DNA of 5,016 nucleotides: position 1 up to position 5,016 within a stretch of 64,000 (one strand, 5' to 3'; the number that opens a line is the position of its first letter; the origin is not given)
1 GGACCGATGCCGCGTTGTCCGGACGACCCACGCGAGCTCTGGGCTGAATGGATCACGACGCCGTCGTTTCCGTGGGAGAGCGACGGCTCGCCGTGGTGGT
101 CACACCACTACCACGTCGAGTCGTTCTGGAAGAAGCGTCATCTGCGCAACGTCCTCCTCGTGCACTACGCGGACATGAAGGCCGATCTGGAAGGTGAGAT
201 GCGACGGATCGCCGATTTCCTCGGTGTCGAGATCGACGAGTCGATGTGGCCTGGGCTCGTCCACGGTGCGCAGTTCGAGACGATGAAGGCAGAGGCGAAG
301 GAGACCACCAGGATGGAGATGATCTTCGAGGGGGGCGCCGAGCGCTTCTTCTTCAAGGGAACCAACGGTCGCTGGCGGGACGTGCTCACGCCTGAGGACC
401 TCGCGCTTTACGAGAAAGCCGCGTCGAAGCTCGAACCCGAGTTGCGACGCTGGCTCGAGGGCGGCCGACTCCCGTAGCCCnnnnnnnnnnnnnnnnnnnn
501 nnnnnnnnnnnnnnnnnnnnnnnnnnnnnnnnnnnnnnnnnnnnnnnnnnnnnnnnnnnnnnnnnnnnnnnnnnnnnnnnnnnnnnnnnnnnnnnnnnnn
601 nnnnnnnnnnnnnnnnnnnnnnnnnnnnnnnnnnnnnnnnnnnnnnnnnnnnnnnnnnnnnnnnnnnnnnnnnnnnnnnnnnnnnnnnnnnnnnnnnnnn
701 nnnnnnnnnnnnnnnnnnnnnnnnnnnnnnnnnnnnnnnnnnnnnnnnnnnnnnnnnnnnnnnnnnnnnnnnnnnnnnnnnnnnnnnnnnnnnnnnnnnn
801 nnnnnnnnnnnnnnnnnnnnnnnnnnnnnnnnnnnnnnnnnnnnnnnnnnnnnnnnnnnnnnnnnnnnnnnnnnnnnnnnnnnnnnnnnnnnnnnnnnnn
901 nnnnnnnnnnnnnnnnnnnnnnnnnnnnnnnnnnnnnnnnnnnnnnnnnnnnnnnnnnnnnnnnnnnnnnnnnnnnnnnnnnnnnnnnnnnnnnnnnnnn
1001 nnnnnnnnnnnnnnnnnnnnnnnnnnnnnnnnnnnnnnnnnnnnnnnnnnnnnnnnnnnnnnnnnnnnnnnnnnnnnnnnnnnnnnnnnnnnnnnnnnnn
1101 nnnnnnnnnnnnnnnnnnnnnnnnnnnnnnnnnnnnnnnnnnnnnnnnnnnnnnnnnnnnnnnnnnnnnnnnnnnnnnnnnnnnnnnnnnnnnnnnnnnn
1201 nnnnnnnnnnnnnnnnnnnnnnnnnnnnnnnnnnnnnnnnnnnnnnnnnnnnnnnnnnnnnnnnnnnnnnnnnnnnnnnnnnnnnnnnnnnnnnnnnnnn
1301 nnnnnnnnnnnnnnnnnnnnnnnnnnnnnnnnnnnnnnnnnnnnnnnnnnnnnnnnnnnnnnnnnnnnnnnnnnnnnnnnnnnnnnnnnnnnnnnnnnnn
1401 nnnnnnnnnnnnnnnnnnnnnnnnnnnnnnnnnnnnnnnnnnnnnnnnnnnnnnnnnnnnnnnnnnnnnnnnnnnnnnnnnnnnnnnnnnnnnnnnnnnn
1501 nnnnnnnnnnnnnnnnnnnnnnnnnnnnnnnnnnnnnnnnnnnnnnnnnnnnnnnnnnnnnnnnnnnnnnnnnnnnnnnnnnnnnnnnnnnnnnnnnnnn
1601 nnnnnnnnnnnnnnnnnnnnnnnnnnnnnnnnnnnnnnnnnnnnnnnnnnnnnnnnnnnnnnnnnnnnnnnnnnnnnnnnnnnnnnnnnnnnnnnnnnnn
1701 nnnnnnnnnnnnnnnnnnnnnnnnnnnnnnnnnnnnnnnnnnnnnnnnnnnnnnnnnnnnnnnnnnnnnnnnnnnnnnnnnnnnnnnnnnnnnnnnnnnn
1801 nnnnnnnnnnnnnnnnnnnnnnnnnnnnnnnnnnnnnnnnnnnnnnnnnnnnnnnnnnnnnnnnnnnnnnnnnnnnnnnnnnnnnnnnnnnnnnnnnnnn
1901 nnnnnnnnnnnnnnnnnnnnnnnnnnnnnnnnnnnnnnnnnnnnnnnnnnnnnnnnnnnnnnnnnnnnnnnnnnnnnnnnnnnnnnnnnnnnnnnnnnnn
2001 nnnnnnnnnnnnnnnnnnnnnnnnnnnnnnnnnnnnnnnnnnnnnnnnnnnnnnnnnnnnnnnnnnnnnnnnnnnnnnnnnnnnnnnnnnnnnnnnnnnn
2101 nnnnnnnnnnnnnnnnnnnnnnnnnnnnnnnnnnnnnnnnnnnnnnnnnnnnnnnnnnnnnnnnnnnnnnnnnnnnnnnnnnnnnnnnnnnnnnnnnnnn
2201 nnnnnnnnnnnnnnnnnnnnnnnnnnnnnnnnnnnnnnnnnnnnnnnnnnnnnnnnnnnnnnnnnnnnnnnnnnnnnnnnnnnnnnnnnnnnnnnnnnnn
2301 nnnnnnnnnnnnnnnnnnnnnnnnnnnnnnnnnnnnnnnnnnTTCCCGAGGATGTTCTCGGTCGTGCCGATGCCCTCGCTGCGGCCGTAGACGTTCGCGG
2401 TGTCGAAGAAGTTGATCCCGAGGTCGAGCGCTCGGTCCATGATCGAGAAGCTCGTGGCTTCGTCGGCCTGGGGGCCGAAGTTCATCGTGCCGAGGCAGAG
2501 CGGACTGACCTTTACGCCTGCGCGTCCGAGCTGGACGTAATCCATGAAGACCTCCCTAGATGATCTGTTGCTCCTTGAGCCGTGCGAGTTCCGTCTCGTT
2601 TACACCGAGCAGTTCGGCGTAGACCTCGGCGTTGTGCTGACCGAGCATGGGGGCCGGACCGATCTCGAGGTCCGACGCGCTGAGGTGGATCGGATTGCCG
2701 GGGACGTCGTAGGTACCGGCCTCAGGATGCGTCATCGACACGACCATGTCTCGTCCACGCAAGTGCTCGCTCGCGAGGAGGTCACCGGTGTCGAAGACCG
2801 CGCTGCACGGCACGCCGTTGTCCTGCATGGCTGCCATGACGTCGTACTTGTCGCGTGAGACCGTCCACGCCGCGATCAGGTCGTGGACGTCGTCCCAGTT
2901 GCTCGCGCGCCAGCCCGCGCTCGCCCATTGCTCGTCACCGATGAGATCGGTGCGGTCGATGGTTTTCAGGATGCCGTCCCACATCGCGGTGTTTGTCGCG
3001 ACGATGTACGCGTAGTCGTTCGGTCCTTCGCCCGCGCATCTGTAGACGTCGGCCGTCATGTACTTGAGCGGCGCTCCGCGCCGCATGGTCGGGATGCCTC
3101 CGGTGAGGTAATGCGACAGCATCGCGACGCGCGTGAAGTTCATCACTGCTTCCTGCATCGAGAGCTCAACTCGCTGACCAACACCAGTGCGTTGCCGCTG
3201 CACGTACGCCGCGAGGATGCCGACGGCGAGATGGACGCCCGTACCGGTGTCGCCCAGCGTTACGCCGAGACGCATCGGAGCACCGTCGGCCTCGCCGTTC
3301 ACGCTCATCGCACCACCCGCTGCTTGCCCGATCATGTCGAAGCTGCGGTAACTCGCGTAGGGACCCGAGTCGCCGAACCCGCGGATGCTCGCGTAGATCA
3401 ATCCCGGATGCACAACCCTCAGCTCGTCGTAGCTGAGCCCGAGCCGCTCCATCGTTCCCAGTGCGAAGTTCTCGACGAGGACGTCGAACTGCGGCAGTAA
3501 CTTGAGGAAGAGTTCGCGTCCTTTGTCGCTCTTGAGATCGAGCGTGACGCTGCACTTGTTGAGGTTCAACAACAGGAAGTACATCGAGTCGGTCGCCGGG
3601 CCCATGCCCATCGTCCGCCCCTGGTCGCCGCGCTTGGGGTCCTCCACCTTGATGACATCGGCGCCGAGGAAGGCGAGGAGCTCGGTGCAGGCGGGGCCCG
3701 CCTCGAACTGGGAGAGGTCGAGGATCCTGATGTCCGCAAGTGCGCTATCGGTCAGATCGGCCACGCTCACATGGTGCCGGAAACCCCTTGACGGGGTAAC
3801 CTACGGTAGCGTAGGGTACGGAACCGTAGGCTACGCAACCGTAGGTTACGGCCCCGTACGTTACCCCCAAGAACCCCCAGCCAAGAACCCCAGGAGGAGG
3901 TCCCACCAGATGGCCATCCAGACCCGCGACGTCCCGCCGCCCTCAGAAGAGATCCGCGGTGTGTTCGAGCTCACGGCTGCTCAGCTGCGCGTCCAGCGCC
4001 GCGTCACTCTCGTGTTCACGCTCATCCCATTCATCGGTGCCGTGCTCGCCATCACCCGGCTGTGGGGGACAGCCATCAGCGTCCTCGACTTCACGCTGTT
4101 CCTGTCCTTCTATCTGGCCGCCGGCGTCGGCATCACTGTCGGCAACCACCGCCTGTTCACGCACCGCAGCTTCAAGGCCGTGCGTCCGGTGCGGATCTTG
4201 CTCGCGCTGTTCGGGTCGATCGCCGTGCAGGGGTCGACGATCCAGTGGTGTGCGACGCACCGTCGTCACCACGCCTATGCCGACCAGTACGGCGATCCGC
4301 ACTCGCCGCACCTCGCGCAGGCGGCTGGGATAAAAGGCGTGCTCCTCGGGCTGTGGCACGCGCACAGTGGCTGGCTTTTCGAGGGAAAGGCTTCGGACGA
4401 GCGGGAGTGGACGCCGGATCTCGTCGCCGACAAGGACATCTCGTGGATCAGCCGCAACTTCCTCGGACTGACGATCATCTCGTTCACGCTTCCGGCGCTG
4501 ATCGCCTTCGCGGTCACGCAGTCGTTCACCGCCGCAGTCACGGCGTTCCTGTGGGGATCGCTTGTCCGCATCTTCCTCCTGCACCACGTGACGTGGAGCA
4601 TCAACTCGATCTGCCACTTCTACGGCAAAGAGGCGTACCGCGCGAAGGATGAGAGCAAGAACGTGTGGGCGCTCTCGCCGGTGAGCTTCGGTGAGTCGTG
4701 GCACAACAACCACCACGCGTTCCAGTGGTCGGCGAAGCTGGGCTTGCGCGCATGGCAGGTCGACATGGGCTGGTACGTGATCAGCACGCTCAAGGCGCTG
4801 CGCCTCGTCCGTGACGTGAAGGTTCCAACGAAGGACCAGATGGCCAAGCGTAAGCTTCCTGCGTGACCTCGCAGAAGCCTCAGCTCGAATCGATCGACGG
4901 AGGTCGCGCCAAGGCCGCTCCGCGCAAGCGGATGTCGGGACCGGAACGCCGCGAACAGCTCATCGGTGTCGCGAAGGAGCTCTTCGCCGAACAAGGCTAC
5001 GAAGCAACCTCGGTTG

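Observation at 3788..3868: Tandem array of 15-bp palindromic units overlapping the promoter of the desaturase-TetR operon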

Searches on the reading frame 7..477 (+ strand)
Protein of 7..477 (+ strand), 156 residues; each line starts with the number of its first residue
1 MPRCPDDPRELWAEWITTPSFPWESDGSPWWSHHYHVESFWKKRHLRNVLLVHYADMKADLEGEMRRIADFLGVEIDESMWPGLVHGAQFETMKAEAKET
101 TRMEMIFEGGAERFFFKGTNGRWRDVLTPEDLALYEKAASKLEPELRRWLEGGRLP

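Call 73: search_protein_families(library=pfam, proteins=[window:7-477:+], max_evalue=0.001)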
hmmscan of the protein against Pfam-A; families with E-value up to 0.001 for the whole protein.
window:7-477:+ (156 aa): 2 families
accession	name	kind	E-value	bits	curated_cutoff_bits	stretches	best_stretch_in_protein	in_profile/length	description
PF00685.33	Sulfotransfer_1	-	8.7e-20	71.6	22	1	32-137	139-245/255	Sulfotransferase domain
PF13469.12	Sulfotransfer_3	-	1.9e-06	28.8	27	1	29-78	166-216/216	Sulfotransferase family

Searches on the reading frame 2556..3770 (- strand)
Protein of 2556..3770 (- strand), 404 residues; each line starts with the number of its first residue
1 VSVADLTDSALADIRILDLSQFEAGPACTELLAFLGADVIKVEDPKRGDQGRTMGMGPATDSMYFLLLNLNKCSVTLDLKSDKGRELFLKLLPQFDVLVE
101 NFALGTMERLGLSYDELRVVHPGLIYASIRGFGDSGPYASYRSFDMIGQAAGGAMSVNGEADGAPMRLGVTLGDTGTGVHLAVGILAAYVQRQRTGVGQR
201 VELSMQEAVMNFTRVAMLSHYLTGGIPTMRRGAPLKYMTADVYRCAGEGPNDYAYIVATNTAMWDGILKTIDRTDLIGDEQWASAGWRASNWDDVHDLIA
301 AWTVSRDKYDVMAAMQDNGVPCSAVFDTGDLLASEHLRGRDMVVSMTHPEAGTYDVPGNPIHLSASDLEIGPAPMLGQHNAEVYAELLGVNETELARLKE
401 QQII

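Call 7: search_protein_families(library=pfam, proteins=[window:2556-3770:-])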
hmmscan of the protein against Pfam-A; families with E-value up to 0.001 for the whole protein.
window:2556-3770:- (404 aa): 1 family
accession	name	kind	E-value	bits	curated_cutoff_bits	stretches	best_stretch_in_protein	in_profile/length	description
PF02515.22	CoA_transf_3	-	3.3e-106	355.9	23.3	1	11-380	1-366/366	CoA-transferase family III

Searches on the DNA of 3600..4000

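Call 49: search_rna_families(source=window, start=3600, end=4000, threshold=evalue, max_evalue=1)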
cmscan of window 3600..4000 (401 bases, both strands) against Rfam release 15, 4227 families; matches with E-value up to 1: 2.
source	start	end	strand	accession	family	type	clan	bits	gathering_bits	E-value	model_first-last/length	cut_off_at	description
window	3791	3858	-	RF04110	MIR5084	Gene; miRNA;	-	21.6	110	0.1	1-122/122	no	MIR5084 microRNA precursor family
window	3882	3996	-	RF00195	RsmY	Gene; sRNA;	CL00106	12.5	57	0.94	1-121/121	no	RsmY RNA family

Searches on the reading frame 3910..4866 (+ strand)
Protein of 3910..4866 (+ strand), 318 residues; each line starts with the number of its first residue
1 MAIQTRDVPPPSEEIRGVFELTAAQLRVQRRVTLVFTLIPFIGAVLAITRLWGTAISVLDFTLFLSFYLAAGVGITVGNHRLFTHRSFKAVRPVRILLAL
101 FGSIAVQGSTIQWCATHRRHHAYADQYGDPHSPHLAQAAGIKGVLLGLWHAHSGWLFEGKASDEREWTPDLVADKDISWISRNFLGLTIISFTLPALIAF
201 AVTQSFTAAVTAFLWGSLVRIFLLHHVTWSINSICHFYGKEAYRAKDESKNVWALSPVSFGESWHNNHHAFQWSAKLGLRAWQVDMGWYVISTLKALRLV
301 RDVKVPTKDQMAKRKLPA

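Call 7: search_protein_families(library=pfam, proteins=[window:3910-4866:+])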
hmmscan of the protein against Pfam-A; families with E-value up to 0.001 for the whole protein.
window:3910-4866:+ (318 aa): 1 family
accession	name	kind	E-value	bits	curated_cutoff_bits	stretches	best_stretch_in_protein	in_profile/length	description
PF00487.30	FA_desaturase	-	9.1e-15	55.5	29.7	1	65-272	8-224/253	Fatty acid desaturase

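Call 24: find_homologous_proteins(query=window:3910-4866:+)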
Query window:3910-4866:+ (318 aa): 7584 proteins with E <= 0.001 among 8000 candidates; the best 120 are listed.
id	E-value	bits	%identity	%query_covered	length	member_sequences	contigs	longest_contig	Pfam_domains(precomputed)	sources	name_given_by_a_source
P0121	3.8e-213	725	100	100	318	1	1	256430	PF00487.31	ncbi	-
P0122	2.0e-168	578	79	100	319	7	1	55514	-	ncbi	-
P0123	1.8e-167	574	78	100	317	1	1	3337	-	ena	-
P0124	7.8e-167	572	78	100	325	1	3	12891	-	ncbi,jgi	jgi:stearoyl-CoA desaturase (delta-9 desaturase)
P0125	2.1e-166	571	78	100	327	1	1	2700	PF00487.31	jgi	jgi:stearoyl-CoA desaturase (delta-9 desaturase)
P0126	6.0e-166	569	78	100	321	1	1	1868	PF00487.31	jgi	jgi:stearoyl-CoA desaturase (Delta-9 desaturase)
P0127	1.0e-165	569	78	100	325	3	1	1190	-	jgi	jgi:stearoyl-CoA desaturase (Delta-9 desaturase)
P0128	2.5e-165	567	79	99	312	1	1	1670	PF00487.31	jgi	jgi:stearoyl-CoA desaturase (Delta-9 desaturase)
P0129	4.4e-165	567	77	100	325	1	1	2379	-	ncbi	-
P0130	8.9e-165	566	75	100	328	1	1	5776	PF00487.31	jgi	jgi:stearoyl-CoA desaturase (delta-9 desaturase)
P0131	2.8e-163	561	75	100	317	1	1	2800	PF00487.31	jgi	jgi:stearoyl-CoA desaturase (Delta-9 desaturase)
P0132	1.6e-159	548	74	100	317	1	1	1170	PF00487.31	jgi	-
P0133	1.0e-158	546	75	99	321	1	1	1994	-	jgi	jgi:stearoyl-CoA desaturase (Delta-9 desaturase)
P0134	2.3e-157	541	72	100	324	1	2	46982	PF00487.31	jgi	jgi:stearoyl-CoA desaturase (Delta-9 desaturase)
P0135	3.9e-157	541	74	99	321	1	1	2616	PF00487.31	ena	-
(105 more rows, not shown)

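Call 25: find_related_loci(query=window:3910-4866:+, collection=metagenome_contigs, flank=1500)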
Query window:3910-4866:+ (318 aa) in metagenome_contigs; peptide patterns used: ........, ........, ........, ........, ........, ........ (x = any residue, [..] = any of these).
112 stretches matched a pattern; 24 encode a relative of the query (tblastn E <= 1e-3); 24 distinct loci.
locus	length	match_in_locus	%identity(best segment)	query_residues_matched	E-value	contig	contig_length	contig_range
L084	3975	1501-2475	78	1-318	4e-175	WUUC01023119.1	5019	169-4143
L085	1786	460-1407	74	1-317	3e-172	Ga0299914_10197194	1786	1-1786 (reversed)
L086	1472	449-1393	67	6-316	9e-160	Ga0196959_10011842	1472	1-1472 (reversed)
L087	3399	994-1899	69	15-316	4e-145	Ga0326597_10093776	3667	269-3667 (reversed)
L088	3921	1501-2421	66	10-316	3e-142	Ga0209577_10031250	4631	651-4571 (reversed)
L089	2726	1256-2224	63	1-316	3e-147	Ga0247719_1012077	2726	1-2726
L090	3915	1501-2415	68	12-316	5e-140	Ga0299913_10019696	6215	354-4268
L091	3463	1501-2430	65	5-316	2e-140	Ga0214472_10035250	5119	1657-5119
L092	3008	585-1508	64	6-316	1e-142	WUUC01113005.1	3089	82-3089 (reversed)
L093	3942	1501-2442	67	3-316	5e-135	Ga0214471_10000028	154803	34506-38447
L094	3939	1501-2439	64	4-316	1e-133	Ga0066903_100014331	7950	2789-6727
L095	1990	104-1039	62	3-314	5e-140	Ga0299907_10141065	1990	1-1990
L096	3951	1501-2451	66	1-316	3e-143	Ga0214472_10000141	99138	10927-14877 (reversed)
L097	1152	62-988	62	1-311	2e-141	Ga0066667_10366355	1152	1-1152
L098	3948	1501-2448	59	1-317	1e-127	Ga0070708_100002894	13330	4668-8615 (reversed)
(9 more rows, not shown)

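Call 53: find_encoding_contigs(protein=P0125, flank=800, max_places=2)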
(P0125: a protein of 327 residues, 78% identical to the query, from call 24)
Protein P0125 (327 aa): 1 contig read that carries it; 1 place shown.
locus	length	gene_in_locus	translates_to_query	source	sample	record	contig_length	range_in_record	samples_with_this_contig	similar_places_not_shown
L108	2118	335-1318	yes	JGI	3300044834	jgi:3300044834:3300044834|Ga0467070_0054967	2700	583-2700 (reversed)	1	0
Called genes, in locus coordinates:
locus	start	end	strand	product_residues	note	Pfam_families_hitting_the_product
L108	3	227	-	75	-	?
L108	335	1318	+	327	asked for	PF00487:FA_desaturase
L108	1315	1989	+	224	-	PF00440:TetR_N, PF19344:TetR_C_32 (weak), PF17932:TetR_C_24 (weak), PF21943:TetR_C_46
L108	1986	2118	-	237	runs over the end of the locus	?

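Call 54: find_encoding_contigs(protein=P0123, flank=800, max_places=2)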
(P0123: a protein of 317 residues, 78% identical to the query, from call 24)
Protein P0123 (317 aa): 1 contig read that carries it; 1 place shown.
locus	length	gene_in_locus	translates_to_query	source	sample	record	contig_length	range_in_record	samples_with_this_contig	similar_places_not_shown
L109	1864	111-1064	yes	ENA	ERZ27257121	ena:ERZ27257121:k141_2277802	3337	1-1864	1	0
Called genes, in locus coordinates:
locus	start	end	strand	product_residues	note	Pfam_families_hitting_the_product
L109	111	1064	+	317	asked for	-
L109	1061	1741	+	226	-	PF00440:TetR_N, PF19344:TetR_C_32 (weak), PF17932:TetR_C_24 (weak), PF21943:TetR_C_46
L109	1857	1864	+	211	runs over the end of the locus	-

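Call 55: find_encoding_contigs(protein=P0124, flank=800, max_places=2)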
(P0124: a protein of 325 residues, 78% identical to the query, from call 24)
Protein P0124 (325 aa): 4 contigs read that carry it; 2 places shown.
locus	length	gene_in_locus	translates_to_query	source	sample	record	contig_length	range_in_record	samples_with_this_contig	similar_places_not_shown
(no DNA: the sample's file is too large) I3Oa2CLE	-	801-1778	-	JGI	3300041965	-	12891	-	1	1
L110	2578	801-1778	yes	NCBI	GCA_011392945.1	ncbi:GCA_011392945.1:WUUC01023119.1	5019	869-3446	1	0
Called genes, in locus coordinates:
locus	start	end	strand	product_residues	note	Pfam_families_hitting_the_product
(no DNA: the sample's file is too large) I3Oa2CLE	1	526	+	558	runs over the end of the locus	PF02776:TPP_enzyme_N, PF00205:TPP_enzyme_M, PF02775:TPP_enzyme_C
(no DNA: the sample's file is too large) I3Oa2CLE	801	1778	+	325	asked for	-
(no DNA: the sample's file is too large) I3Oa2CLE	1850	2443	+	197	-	PF00440:TetR_N, PF19344:TetR_C_32, PF17932:TetR_C_24, PF21943:TetR_C_46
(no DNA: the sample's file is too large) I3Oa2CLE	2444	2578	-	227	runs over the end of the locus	PF00413:Peptidase_M10 (weak)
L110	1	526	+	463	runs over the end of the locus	?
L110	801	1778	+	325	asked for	-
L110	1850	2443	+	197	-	PF00440:TetR_N, PF19344:TetR_C_32, PF17932:TetR_C_24, PF21943:TetR_C_46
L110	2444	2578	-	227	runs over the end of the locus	PF00413:Peptidase_M10 (weak)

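Call 56: find_encoding_contigs(protein=P0130, flank=800, max_places=2)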
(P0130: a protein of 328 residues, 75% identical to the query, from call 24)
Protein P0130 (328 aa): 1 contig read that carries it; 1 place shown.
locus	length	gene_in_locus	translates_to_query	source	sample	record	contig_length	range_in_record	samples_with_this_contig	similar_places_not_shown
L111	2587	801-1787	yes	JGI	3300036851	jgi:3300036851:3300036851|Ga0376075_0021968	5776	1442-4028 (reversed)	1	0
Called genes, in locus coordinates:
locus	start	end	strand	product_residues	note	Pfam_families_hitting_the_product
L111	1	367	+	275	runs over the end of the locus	PF13560:HTH_31, PF01381:HTH_3, PF12844:HTH_19 (weak), PF17765:MLTR_LBD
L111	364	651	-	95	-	PF07210:DUF1416 (weak), PF13620:CarboxypepD_reg (weak)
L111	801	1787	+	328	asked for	PF00487:FA_desaturase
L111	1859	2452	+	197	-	PF00440:TetR_N, PF19344:TetR_C_32, PF17932:TetR_C_24, PF21943:TetR_C_46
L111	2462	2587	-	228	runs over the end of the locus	PF00413:Peptidase_M10 (weak)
